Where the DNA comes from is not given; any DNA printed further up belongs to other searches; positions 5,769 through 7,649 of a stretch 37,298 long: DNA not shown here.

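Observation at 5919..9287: Three-ORF coupled module: 526-aa orphan protein, micro-ORF, and a TIM-barrel metalloenzyme-like protein with a ~200-aa insertion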

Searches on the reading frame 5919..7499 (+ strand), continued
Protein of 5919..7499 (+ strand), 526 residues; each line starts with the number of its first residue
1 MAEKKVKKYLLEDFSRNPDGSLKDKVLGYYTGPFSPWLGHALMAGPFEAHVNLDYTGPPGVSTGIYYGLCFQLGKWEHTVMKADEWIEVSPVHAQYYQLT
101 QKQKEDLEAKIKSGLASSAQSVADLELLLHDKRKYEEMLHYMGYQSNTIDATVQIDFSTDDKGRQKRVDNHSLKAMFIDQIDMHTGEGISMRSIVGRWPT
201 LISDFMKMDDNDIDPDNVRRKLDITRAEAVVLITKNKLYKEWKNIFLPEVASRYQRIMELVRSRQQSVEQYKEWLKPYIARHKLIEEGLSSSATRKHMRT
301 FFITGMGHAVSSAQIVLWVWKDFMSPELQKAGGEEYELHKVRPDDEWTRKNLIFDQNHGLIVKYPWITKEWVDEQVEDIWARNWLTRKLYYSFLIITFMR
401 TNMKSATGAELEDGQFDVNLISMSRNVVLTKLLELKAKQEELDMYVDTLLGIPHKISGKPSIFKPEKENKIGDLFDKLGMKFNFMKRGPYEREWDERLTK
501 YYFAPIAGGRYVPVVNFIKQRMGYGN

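Call 67: search_protein_families(library=ncbifam, proteins=[L089:4065-5564:+, L093:9263-11116:+], max_evalue=0.01)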
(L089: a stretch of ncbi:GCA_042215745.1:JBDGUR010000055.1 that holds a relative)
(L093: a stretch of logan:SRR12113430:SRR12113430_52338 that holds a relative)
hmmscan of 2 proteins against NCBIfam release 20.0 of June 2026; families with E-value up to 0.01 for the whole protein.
L089:4065-5564:+ (499 aa): 0 families

L093:9263-11116:+ (617 aa): 8 families
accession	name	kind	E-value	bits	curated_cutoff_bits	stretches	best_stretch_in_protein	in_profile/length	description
NF041212.1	Uxx_star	subfamily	7e-08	32.6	66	1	7-65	4-63/70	Uxx-star family glutaredoxin-like (seleno)protein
TIGR02181.1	GRX_bact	equivalog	5.5e-07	29.7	90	1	14-78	12-76/80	glutaredoxin 3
TIGR02196.1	GlrX_YruB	hypoth_equivalog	1.7e-05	25.2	88.55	1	4-65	2-63/74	glutaredoxin-like protein, YruB-family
NF041211.1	gluta_UXX_star_2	equivalog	0.00039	20.3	100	1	12-67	10-65/71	UXX-star (seleno)protein family 2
NF007923.0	PRK10638.1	equivalog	0.00074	19.5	129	1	1-68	1-68/83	glutaredoxin 3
NF047338.1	gluta_UXX_star_3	exception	0.0019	18.2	97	1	16-62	14-60/70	UXX-star (seleno)protein family 3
TIGR02189.1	GlrX-like_plant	paralog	0.0028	17.6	93.8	1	13-71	20-80/99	glutaredoxin-like family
TIGR02194.1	GlrX_NrdH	subfamily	0.0061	16.8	85.75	0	4-63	1-60/72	glutaredoxin-like protein NrdH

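Call 69: find_related_loci(query=A2, collection=viral_contigs, flank=8000)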
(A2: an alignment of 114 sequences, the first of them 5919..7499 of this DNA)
Query A2 (526 aa) in viral_contigs; peptide patterns used: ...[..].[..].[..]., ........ (x = any residue, [..] = any of these).
12 stretches matched a pattern, but none encodes a relative of the query by tblastn (E <= 1e-3).

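Call 72: search_solved_structures(query=L089:4065-5564:+, max_evalue=1, show_alignments=2)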
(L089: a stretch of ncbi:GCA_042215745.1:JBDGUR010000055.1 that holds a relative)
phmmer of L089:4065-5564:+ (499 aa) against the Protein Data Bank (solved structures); distinct sequences matched with E-value up to 1: 1.
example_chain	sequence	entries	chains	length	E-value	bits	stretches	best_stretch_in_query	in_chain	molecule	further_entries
3wqo_A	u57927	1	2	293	0.00056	22.2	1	281-402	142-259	Uncharacterized protein MJ1311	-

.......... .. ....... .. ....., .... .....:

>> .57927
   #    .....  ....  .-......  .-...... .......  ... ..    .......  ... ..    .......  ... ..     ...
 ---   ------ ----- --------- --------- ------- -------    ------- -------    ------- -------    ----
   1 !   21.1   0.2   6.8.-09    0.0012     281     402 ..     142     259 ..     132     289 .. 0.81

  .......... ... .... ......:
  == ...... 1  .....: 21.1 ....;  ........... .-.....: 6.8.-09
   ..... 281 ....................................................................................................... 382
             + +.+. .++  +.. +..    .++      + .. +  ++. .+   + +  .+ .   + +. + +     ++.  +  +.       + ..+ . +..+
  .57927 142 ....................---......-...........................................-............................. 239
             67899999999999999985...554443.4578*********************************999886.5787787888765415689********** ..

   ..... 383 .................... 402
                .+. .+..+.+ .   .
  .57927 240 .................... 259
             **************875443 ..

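Call 73: search_solved_structures(query=L093:9263-11116:+, max_evalue=1)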
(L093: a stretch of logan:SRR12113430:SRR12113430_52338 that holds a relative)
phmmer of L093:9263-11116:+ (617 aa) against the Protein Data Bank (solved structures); distinct sequences matched with E-value up to 1: 19.
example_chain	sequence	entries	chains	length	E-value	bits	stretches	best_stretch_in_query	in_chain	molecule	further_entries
7c12_A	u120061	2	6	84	0.00011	24.2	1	13-65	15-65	Glutaredoxin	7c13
7c10_A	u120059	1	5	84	0.00027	22.9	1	15-65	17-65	Glutaredoxin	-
3zit_A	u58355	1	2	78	0.0012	20.7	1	3-67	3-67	THIOREDOXIN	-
3zij_A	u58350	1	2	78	0.0012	20.7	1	3-67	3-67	THIOREDOXIN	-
9kkm_A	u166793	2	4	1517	0.0042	18.9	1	158-241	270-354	Acetyl-CoA carboxylase multifunctional enzyme AccADCB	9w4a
5urp_A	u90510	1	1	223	0.015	17.1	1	16-92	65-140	Toxin 2A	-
8ojl_A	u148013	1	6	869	0.026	16.3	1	191-334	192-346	Lon protease homolog, mitochondrial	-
7ngf_A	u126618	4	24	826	0.086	14.6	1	191-334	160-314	Lon protease homolog, mitochondrial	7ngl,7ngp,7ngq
8oka_A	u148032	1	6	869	0.09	14.5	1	191-334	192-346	Lon protease homolog, mitochondrial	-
7nfy_A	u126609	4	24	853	0.093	14.5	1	191-334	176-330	Lon protease homolog, mitochondrial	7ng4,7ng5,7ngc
31ep_A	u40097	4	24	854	0.093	14.5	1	191-334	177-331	Lon protease homolog, mitochondrial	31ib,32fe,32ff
9cc0_A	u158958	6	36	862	0.095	14.5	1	191-334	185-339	Lon protease homolog, mitochondrial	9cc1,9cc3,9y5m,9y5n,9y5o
8ovf_A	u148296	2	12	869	0.096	14.4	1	191-334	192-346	Lon protease homolog, mitochondrial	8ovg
8om7_A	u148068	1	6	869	0.097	14.4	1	191-334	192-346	Lon protease homolog, mitochondrial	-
7p09_A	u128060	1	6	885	0.1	14.4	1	191-334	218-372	Lon protease homolog, mitochondrial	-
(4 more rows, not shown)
